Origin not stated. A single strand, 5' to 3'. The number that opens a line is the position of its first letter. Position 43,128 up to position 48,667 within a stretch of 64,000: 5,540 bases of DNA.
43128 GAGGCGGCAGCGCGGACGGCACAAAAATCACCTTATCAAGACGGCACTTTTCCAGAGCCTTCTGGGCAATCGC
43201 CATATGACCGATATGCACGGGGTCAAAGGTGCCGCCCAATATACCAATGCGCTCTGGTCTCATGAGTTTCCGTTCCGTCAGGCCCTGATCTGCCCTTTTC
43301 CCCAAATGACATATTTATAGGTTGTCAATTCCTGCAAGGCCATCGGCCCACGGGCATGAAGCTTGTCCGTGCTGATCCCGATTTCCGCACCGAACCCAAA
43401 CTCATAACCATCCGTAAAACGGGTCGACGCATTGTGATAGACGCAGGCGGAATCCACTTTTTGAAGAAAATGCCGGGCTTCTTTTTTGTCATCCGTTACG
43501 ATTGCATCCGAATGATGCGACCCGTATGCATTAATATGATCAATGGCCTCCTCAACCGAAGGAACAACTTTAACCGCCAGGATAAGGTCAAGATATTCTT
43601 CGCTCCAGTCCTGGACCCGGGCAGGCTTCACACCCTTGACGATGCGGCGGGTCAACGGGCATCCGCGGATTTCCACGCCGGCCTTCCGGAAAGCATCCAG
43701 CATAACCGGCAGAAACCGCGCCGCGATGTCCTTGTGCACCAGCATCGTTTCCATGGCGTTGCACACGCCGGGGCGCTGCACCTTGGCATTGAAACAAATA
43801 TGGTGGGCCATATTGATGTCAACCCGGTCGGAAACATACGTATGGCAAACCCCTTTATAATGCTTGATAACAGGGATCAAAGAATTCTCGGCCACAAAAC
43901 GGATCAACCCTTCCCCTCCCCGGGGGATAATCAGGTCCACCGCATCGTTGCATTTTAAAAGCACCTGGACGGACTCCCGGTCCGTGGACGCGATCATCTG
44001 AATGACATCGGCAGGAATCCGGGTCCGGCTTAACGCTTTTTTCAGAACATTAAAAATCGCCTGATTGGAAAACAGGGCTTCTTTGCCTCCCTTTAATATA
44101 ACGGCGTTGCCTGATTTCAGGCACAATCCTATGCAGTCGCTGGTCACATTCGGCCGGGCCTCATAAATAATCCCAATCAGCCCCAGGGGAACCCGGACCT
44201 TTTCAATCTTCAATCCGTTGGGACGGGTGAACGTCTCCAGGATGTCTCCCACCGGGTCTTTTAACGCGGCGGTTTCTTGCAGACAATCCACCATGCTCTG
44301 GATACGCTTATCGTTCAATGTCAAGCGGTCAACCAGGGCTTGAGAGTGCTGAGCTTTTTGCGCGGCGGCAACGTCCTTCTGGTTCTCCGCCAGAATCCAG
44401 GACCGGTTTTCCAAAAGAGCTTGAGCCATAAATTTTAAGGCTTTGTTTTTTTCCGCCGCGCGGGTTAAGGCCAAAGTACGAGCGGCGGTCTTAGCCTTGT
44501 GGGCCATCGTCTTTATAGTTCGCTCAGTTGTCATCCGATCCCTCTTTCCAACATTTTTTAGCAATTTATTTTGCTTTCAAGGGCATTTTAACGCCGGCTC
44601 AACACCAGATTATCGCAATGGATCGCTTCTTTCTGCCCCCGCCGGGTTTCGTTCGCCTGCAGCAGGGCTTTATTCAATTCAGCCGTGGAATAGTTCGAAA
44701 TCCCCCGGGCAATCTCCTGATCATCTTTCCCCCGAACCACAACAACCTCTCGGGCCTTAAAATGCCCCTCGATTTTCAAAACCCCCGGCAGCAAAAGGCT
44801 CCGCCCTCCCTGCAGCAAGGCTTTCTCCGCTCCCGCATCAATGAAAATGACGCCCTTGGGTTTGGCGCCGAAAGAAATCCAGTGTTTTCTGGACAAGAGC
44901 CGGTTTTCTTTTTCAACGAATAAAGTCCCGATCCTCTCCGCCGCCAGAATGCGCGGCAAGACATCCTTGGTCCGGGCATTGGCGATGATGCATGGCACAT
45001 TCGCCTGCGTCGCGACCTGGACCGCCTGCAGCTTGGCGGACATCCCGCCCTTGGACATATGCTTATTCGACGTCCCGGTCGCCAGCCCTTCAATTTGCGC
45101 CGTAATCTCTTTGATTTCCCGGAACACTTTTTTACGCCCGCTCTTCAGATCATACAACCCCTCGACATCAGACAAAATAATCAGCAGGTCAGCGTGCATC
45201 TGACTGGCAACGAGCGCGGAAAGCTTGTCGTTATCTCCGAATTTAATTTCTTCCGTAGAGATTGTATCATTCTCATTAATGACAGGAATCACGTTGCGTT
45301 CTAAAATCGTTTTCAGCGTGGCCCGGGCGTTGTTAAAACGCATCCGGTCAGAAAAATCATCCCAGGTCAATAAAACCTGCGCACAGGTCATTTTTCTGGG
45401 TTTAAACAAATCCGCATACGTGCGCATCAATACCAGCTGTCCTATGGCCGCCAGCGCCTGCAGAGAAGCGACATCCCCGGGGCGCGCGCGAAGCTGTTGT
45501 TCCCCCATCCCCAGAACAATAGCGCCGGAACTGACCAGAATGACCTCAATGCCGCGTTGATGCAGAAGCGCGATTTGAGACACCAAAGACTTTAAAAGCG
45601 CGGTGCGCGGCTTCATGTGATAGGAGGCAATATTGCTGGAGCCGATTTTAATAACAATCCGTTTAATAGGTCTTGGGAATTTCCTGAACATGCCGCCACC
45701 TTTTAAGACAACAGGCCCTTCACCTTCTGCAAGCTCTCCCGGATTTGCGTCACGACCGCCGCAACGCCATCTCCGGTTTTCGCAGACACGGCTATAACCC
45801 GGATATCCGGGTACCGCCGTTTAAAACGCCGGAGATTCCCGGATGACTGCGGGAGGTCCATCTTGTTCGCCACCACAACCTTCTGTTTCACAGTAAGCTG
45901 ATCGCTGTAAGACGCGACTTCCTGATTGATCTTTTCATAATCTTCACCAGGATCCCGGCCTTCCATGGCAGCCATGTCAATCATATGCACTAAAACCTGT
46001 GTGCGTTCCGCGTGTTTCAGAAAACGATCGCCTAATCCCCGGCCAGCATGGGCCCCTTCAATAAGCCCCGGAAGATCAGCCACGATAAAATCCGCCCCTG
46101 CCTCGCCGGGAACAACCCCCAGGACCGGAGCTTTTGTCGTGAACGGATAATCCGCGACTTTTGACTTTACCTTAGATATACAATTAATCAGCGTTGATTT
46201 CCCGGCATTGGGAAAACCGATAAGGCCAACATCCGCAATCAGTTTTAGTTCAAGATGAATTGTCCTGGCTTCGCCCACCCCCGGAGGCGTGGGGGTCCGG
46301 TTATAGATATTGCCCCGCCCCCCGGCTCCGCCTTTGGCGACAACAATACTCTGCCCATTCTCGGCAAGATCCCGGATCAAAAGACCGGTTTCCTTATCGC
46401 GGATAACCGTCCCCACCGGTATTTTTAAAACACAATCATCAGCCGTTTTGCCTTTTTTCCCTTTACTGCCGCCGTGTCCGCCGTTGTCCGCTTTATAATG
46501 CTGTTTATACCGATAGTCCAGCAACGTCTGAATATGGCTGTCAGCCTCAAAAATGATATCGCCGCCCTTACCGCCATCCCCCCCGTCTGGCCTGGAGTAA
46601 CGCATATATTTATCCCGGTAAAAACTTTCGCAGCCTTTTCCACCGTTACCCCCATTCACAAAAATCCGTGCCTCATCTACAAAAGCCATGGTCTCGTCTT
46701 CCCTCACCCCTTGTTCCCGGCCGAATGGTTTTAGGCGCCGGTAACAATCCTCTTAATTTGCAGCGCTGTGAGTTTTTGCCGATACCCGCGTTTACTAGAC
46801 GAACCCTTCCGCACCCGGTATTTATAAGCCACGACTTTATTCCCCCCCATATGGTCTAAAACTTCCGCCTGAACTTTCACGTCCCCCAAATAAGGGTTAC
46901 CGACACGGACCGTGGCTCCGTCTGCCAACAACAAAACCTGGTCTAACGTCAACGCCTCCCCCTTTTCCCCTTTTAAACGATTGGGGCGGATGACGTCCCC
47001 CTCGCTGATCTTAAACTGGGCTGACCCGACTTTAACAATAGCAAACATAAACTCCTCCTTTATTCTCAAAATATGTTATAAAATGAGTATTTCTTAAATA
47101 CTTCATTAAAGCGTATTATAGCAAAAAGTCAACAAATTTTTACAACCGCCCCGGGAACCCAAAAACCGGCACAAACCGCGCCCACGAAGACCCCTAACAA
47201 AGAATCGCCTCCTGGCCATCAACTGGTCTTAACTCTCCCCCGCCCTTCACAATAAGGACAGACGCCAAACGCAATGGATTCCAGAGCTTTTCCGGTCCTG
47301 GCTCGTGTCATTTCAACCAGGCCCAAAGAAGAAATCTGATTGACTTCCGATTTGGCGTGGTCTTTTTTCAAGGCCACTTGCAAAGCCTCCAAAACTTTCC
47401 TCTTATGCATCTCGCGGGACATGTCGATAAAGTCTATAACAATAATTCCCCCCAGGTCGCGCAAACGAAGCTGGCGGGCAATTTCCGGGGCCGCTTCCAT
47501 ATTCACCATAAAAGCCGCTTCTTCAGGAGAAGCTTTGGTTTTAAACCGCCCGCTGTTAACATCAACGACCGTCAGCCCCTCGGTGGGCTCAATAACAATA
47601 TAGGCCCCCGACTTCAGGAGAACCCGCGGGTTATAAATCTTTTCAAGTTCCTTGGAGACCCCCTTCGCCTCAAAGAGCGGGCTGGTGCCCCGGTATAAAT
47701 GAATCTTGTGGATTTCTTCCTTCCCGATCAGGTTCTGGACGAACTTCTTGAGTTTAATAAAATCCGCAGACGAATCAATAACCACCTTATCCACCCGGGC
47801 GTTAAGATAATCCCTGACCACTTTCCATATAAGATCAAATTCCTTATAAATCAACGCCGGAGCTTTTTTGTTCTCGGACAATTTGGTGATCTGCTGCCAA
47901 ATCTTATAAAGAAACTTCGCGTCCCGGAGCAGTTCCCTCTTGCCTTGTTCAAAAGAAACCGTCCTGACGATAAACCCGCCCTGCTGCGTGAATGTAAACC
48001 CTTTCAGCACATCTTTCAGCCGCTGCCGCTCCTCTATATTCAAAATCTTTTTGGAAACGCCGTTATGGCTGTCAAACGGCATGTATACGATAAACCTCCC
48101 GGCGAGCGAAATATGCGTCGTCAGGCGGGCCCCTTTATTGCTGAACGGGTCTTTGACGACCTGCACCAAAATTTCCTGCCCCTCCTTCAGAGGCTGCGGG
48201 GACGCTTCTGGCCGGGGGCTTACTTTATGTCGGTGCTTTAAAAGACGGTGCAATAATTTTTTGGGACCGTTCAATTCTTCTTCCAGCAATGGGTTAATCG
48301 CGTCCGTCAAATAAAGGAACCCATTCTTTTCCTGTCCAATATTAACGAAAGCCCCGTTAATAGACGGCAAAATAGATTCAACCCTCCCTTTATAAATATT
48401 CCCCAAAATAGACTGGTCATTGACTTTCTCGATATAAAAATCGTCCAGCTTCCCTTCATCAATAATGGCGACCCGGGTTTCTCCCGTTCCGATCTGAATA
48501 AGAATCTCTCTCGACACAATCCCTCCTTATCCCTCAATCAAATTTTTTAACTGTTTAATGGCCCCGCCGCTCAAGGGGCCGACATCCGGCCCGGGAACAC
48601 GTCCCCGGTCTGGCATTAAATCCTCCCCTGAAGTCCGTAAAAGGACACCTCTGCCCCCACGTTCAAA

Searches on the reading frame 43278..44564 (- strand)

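Call 33: search_protein_families(library=pfam, proteins=[window:43278-44564:-])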
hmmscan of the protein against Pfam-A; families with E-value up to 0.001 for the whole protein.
window:43278-44564:- (428 aa): 1 family
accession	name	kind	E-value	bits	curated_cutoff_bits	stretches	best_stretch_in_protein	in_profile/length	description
PF00171.27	Aldedh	-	2.7e-23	82.7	23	2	12-295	26-296/461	Aldehyde dehydrogenase family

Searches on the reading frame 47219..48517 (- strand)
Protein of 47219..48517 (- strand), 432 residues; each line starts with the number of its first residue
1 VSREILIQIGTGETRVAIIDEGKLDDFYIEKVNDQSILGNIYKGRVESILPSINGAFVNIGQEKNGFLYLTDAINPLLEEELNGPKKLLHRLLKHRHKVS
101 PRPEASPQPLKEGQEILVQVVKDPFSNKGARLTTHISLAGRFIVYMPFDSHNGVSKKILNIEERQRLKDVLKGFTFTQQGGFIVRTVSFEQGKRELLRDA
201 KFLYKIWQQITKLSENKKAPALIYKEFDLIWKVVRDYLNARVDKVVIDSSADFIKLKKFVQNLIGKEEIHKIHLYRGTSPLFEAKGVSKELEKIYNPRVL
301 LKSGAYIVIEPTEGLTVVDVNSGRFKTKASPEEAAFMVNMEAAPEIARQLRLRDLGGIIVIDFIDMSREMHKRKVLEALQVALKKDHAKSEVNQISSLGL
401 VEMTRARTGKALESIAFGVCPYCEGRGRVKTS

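Call 33: search_protein_families(library=pfam, proteins=[window:47219-48517:-])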
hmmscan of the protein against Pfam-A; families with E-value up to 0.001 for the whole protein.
window:47219-48517:- (432 aa): 1 family
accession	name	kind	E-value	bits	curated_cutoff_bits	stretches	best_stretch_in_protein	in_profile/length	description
PF10150.14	RNase_E_G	-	7.3e-96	321.2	25.5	1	137-408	1-270/270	Ribonuclease E/G family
